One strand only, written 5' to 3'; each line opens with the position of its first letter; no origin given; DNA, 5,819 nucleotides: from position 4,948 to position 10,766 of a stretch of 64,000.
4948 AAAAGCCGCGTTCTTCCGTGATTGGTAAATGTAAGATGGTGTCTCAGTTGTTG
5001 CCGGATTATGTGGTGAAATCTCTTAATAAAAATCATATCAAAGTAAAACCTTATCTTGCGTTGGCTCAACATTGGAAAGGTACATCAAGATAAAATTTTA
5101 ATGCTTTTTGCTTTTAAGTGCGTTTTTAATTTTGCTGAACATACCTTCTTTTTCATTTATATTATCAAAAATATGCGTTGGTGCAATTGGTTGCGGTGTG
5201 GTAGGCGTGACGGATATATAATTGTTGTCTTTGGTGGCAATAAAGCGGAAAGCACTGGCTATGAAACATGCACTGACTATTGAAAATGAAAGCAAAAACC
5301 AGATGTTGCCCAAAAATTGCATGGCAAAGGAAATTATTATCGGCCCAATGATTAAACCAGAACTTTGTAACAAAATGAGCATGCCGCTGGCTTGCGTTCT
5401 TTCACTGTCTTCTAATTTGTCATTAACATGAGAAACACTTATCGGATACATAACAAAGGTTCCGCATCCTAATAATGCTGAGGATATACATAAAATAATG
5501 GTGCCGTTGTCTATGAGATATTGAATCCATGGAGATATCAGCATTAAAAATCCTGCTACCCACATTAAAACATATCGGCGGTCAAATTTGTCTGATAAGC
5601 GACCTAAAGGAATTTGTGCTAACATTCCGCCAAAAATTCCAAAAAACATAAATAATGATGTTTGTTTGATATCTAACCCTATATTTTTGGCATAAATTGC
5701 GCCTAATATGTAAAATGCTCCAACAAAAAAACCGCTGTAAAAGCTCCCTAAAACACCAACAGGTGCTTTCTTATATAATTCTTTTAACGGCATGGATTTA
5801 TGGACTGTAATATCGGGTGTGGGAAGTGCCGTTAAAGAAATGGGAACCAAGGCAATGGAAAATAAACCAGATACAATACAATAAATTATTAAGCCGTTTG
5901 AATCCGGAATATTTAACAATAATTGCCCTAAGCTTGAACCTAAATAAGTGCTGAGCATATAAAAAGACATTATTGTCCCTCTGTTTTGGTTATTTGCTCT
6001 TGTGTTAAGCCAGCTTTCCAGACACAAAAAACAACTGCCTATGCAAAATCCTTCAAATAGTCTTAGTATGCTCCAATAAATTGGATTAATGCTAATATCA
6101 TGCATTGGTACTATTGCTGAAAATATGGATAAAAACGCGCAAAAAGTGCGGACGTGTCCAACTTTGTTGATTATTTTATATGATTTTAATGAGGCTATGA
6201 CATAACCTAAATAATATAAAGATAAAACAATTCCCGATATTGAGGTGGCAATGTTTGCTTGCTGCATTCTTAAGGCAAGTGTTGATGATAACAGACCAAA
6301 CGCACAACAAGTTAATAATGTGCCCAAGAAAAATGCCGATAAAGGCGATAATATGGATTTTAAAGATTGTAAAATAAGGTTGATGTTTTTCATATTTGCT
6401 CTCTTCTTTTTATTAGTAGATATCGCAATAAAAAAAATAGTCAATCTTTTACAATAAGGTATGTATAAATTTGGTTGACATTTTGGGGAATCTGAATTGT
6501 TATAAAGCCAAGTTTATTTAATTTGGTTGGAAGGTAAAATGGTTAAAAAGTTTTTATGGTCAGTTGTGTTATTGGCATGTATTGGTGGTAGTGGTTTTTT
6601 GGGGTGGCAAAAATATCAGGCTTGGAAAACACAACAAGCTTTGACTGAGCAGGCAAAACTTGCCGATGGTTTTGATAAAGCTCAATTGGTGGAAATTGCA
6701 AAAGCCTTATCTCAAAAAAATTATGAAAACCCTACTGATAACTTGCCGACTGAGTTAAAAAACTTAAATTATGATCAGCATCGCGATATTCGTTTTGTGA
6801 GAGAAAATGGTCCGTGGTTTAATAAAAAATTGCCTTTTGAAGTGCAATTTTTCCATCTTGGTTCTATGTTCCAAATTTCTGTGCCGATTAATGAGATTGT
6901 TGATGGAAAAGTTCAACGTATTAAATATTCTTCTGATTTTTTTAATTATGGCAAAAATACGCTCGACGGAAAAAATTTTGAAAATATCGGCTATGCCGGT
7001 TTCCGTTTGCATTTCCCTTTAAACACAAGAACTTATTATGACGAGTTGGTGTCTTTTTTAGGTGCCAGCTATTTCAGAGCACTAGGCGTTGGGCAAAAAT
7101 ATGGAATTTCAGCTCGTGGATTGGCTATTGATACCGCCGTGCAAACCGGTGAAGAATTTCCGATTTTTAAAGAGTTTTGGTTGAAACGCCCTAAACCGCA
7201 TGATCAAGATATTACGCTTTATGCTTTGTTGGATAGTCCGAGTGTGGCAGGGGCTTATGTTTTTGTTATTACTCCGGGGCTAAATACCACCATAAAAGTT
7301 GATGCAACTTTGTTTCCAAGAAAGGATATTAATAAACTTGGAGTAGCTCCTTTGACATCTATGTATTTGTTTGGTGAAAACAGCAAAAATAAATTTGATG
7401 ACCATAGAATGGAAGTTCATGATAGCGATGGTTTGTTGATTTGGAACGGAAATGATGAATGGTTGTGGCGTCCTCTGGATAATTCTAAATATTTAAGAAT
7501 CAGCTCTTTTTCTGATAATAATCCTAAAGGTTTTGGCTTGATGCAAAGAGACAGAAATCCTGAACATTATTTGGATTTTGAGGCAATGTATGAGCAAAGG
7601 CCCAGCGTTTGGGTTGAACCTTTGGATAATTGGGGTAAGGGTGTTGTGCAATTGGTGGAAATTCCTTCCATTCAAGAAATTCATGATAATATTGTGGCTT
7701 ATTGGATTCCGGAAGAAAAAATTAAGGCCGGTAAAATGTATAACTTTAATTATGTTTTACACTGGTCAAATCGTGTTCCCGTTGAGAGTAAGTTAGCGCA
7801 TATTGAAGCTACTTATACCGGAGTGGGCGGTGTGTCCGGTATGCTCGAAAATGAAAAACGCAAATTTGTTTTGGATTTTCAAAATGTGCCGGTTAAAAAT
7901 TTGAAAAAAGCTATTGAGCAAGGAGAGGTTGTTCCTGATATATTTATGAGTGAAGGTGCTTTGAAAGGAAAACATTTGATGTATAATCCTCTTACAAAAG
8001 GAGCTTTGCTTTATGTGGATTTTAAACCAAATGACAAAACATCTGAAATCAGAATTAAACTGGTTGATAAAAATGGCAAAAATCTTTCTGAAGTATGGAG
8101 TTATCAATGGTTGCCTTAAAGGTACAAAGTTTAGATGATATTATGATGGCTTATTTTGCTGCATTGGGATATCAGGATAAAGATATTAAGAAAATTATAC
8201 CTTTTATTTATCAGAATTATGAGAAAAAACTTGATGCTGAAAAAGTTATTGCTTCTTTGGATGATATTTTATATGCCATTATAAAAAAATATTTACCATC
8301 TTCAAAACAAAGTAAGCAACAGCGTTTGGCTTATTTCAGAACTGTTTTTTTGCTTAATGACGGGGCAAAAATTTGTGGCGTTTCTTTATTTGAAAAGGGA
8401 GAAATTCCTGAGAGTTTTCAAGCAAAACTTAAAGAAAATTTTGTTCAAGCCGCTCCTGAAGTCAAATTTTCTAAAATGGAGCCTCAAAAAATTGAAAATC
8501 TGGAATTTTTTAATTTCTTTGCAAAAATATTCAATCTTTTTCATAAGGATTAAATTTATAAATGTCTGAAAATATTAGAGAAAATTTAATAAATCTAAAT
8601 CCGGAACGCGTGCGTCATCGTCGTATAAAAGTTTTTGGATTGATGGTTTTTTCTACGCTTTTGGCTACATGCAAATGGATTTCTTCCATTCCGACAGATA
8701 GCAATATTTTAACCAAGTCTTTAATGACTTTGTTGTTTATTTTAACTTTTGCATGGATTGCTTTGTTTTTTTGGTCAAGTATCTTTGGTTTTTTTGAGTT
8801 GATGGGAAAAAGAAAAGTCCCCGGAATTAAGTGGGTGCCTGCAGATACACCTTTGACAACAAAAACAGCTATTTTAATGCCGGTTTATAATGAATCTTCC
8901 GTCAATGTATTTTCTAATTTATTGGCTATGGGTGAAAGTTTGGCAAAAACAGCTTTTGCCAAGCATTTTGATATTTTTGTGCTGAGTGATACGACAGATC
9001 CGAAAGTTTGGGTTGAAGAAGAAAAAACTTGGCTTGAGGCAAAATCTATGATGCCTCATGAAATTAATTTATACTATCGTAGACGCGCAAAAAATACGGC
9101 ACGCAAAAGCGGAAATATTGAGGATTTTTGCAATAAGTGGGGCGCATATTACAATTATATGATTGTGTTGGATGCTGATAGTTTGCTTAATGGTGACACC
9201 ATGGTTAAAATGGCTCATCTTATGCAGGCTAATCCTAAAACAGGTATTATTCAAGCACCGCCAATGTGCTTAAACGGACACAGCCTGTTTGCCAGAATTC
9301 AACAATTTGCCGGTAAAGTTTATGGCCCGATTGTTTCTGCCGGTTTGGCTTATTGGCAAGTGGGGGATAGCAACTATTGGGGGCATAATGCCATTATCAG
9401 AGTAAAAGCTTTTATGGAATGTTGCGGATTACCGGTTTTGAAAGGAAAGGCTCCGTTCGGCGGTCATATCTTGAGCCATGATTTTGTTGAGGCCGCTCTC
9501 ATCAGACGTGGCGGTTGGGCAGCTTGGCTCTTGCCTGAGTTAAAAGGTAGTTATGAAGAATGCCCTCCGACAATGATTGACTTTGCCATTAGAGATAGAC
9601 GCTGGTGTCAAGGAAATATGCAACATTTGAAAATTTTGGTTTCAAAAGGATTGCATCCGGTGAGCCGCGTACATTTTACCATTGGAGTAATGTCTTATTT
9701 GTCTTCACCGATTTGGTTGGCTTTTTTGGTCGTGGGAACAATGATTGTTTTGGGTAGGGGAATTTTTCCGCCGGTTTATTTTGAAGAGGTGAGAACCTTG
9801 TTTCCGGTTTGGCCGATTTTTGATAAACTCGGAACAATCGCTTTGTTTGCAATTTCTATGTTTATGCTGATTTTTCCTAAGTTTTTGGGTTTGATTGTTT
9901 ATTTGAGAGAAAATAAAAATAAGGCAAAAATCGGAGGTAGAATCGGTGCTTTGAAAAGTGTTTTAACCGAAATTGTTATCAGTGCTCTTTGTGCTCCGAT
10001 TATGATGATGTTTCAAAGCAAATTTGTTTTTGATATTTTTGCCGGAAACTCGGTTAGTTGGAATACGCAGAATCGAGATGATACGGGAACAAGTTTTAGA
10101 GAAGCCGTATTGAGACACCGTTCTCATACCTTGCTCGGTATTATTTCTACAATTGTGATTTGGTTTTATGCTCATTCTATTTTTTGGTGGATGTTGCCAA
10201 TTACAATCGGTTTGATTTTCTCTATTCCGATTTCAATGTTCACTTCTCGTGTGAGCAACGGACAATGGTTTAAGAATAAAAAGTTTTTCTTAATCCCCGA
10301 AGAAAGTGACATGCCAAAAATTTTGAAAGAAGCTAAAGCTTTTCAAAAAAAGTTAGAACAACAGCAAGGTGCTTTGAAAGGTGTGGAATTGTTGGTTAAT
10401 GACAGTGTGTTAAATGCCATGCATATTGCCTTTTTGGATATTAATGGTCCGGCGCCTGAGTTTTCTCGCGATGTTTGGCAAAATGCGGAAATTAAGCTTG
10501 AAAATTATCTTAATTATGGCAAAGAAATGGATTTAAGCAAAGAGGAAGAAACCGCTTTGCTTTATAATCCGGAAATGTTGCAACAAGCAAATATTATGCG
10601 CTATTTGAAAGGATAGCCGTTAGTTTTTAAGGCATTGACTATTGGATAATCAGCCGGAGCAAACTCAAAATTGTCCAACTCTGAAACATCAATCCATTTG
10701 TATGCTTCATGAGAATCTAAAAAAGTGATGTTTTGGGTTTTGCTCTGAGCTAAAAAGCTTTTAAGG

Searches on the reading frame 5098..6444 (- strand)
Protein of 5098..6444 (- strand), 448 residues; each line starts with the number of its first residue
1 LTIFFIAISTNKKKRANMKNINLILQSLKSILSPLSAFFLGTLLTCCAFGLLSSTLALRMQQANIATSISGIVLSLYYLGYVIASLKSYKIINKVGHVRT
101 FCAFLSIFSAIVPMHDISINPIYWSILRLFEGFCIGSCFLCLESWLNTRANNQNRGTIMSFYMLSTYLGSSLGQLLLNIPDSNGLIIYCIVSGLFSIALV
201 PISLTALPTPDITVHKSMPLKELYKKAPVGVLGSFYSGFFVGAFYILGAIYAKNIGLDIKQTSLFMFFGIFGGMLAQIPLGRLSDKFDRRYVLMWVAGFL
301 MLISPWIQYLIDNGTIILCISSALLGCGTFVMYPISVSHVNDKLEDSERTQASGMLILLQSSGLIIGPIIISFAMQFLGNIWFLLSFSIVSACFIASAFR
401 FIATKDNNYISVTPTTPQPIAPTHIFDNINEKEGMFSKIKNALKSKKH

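Call 41: search_protein_families(library=ncbifam, proteins=[window:5098-6444:-], max_evalue=1e-10)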
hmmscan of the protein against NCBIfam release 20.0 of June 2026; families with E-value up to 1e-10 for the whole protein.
window:5098-6444:- (448 aa): 2 families
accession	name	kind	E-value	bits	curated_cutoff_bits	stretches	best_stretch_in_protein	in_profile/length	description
NF002962.0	PRK03633.1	equivalog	1.2e-41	143.1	361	1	33-400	6-370/382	MFS transporter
NF053757.1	BclibactTpBcbE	equivalog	2.9e-13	49.5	600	0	4-200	179-383/394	bacillibactin exporter BcbE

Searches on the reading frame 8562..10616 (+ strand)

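Call 41: search_protein_families(library=ncbifam, proteins=[window:8562-10616:+], max_evalue=1e-10)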
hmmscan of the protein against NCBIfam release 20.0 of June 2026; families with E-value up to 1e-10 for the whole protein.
window:8562-10616:+ (684 aa): 9 families
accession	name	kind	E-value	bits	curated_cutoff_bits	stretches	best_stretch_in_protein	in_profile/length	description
NF003958.0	PRK05454.2-1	equivalog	9.7e-253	840.5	419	1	11-676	11-685/704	glucans biosynthesis glucosyltransferase MdoH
NF003956.0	PRK05454.1-3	equivalog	3.6e-245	815.5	864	1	15-676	53-712/718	glucans biosynthesis glucosyltransferase MdoH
NF003962.0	PRK05454.2-5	equivalog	1.4e-206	687.9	328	1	13-602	50-626/641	glucans biosynthesis glucosyltransferase MdoH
NF003955.0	PRK05454.1-1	equivalog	7.8e-197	655.8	1037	1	48-675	197-820/855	glucans biosynthesis glucosyltransferase MdoH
NF003957.0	PRK05454.1-4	equivalog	2.2e-167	558.3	1131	1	13-597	53-637/645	glucans biosynthesis glucosyltransferase MdoH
NF003960.0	PRK05454.2-3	equivalog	1.5e-158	529.3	829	1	17-602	68-647/659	glucans biosynthesis glucosyltransferase MdoH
NF003959.0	PRK05454.2-2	equivalog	1.3e-145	486.1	550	1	55-594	49-573/599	glucans biosynthesis glucosyltransferase MdoH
NF003963.0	PRK05454.2-6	equivalog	4.9e-127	424.9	884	1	16-595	34-602/610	glucans biosynthesis glucosyltransferase MdoH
NF003961.0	PRK05454.2-4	equivalog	8.6e-124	414.3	583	1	40-584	58-602/643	glucans biosynthesis glucosyltransferase MdoH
